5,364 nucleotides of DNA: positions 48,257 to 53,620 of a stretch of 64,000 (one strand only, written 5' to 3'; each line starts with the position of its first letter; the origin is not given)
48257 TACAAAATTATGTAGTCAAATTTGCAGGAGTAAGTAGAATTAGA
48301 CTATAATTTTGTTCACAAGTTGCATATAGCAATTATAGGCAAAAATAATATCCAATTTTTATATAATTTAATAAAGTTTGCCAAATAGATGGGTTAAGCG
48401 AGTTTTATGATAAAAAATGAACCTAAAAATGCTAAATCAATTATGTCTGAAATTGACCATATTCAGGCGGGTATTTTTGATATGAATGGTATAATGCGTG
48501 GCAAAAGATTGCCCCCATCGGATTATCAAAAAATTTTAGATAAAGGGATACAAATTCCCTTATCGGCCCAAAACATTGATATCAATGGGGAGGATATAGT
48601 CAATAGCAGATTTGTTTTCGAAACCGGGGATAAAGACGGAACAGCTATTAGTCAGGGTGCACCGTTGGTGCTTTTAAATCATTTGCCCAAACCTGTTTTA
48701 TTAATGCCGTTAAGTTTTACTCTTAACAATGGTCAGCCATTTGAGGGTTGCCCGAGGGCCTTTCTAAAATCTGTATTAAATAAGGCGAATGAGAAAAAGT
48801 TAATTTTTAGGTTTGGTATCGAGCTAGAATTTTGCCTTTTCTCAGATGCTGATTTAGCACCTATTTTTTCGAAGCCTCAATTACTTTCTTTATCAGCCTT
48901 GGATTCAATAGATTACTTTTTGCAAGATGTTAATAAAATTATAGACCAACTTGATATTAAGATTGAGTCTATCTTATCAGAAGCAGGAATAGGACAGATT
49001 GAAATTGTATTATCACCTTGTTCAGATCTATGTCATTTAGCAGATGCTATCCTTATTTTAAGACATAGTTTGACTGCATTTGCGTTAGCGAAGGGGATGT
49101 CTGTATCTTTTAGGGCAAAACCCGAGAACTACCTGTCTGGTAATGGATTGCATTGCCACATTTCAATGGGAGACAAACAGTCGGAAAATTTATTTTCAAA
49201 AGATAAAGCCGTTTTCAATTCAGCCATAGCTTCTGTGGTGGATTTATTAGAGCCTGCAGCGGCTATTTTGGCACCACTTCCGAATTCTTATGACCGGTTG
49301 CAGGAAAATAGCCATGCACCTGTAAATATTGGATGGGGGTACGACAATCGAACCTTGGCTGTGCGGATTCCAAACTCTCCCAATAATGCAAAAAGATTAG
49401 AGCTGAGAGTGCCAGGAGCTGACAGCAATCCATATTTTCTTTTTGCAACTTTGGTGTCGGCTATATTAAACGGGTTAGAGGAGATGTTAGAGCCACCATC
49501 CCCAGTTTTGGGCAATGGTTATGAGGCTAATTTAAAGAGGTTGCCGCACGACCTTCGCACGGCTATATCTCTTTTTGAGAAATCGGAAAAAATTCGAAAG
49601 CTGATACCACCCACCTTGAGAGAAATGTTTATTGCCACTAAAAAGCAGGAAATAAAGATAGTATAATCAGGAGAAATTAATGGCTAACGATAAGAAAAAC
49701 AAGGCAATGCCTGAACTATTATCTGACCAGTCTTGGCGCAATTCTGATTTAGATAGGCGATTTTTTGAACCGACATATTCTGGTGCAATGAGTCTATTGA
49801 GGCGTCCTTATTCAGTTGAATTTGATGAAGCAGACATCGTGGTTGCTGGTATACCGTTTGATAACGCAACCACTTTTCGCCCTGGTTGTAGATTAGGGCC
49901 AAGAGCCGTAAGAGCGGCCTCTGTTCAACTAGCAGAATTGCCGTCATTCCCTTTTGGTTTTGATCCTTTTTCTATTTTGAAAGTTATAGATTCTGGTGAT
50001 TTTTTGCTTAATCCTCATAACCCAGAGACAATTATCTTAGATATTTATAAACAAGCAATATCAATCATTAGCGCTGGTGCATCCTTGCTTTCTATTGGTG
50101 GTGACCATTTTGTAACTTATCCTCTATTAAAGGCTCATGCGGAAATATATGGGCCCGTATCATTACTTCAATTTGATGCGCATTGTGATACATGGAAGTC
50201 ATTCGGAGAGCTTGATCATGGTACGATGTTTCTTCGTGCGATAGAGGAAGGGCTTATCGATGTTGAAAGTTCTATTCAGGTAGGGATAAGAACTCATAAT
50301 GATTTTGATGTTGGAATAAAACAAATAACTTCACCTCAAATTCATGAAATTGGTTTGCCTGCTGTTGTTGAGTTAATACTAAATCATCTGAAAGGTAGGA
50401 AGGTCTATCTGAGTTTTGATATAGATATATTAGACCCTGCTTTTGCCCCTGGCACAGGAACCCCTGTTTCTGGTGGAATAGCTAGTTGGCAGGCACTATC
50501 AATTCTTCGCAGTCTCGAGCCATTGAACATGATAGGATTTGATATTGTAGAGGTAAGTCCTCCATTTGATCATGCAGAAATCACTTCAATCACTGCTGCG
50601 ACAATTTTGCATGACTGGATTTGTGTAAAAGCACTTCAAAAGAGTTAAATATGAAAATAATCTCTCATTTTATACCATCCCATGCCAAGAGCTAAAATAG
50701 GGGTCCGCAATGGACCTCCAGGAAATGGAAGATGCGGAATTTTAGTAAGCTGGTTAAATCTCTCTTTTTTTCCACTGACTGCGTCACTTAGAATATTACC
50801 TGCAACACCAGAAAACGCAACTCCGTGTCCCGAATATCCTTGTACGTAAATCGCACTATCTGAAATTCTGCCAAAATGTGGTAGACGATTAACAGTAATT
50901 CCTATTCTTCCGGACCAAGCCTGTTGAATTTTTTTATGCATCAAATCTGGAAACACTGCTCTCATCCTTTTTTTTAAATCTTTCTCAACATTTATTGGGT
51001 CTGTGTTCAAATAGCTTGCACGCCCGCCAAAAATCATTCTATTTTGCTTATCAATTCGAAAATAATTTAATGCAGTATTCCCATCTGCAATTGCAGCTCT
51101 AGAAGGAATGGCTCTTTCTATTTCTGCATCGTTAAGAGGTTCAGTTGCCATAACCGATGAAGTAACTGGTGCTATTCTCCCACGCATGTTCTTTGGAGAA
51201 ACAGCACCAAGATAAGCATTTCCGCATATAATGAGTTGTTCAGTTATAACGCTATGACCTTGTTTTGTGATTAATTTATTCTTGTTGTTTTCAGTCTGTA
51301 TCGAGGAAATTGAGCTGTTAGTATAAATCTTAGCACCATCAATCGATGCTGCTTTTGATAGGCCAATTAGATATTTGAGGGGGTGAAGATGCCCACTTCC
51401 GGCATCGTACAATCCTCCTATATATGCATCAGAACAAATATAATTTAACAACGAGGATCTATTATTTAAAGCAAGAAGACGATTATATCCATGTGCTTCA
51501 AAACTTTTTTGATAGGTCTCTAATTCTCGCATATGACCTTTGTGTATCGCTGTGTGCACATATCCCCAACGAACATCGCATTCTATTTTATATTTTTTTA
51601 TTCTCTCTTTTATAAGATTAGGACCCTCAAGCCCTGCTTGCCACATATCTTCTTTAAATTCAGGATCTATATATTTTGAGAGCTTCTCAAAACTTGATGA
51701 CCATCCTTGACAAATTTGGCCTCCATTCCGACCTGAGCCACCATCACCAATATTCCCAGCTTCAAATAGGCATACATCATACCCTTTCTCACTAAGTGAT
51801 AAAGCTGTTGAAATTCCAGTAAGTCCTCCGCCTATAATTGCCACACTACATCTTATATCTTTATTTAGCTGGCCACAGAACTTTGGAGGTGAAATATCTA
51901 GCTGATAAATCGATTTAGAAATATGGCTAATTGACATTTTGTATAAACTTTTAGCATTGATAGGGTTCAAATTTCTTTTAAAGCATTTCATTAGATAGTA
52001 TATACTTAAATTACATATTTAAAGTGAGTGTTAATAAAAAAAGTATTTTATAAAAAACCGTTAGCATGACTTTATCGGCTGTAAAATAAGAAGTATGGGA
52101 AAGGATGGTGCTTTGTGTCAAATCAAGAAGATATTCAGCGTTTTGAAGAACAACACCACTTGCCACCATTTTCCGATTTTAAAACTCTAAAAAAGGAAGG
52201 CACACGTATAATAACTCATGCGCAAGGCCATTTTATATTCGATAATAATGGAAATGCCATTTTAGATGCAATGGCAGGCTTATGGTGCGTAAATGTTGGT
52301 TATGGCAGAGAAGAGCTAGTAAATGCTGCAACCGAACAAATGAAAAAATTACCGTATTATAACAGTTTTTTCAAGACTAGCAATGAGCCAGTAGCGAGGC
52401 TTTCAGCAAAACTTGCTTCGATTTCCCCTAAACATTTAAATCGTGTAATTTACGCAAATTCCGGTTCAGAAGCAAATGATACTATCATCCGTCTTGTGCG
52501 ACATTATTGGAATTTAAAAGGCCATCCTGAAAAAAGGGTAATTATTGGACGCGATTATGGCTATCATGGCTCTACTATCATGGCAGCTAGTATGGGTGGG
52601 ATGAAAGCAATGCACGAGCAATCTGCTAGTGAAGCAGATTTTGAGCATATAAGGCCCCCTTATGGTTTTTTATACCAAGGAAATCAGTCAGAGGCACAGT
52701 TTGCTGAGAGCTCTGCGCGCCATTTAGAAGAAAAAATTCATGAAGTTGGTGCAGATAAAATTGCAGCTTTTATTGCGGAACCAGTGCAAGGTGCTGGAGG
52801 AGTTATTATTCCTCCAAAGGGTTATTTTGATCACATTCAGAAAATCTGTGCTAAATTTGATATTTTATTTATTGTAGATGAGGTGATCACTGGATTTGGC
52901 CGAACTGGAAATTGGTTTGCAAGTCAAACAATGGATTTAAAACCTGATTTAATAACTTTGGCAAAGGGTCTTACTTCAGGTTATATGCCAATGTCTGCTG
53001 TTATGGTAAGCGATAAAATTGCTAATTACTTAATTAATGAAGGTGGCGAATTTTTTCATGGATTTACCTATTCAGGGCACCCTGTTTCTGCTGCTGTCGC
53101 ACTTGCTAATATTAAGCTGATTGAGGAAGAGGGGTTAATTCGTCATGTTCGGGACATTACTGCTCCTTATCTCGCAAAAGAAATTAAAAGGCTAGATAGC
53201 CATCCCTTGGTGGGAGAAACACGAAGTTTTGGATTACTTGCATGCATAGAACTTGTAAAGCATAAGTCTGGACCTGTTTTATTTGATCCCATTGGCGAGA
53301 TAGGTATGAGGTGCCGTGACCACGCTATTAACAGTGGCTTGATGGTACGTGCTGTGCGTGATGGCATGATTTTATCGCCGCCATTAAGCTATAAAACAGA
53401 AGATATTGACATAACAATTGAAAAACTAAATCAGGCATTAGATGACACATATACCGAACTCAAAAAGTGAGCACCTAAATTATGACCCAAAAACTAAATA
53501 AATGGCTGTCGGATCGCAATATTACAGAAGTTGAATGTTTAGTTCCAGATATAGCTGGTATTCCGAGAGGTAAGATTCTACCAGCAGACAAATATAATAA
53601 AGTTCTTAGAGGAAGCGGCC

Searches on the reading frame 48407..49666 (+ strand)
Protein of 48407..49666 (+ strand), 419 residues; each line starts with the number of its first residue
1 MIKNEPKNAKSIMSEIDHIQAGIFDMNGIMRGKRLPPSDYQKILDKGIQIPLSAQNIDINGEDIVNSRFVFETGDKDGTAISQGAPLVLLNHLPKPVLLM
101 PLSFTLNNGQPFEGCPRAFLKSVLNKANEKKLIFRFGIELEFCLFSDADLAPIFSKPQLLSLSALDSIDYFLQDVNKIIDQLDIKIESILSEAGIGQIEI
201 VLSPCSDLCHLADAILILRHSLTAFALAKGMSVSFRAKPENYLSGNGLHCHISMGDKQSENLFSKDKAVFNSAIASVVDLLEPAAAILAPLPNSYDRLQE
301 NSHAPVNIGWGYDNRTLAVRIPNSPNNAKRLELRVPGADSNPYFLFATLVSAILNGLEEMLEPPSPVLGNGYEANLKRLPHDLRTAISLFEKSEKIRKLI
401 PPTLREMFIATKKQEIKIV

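Call 8: search_protein_families(library=pfam, proteins=[window:48407-49666:+], max_evalue=0.001)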
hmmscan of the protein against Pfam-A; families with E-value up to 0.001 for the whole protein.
window:48407-49666:+ (419 aa): 1 family
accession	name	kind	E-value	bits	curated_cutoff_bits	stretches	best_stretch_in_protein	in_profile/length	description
PF00120.29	Gln-synt_C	-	1.2e-72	245.3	24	1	114-417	2-330/344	Glutamine synthetase, catalytic domain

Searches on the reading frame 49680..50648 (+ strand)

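Call 51: search_protein_families(library=pfam, proteins=[window:49680-50648:+], max_evalue=0.00001)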
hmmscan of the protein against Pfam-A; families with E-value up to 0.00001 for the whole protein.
window:49680-50648:+ (322 aa): 1 family
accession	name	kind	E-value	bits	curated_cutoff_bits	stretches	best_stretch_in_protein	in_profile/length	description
PF00491.26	Arginase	-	3.9e-82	276.3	22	1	51-312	1-276/280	Arginase family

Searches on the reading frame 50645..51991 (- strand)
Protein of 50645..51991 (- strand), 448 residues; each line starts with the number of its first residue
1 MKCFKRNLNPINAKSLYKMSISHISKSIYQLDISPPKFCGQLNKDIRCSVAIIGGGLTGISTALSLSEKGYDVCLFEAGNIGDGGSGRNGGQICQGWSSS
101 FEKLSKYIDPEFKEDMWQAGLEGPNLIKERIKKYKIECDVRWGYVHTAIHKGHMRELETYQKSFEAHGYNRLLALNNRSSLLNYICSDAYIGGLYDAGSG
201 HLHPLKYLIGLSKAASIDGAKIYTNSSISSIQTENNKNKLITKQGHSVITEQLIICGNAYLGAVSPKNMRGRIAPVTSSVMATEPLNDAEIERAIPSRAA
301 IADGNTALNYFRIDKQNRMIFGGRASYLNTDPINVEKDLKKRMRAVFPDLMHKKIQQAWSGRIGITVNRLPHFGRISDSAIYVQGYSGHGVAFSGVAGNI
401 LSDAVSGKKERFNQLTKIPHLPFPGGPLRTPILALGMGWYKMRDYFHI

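Call 51: search_protein_families(library=pfam, proteins=[window:50645-51991:-], max_evalue=0.00001)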
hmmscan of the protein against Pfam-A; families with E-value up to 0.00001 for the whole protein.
window:50645-51991:- (448 aa): 1 family
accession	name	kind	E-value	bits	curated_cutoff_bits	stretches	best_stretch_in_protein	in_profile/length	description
PF01266.30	DAO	-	7.8e-60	203.7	27.9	1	50-403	2-352/353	FAD dependent oxidoreductase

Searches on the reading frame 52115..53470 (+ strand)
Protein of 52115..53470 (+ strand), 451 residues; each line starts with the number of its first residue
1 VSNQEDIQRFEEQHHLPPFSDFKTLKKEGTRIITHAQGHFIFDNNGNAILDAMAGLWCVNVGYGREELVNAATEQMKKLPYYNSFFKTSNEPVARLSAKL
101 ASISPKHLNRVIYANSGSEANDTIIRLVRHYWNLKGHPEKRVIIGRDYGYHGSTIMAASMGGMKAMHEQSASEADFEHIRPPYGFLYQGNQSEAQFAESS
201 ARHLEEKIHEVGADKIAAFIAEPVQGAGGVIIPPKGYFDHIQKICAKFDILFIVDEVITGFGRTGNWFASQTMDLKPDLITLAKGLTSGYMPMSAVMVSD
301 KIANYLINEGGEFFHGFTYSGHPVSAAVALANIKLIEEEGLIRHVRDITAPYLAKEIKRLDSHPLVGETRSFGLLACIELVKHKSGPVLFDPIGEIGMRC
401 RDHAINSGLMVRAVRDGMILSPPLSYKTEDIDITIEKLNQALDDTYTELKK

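Call 51: search_protein_families(library=pfam, proteins=[window:52115-53470:+], max_evalue=0.00001)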
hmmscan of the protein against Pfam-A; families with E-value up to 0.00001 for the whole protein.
window:52115-53470:+ (451 aa): 1 family
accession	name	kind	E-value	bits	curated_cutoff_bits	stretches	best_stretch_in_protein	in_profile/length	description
PF00202.27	Aminotran_3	-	2.7e-91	306.7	30.5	1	31-442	11-403/403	Aminotransferase class-III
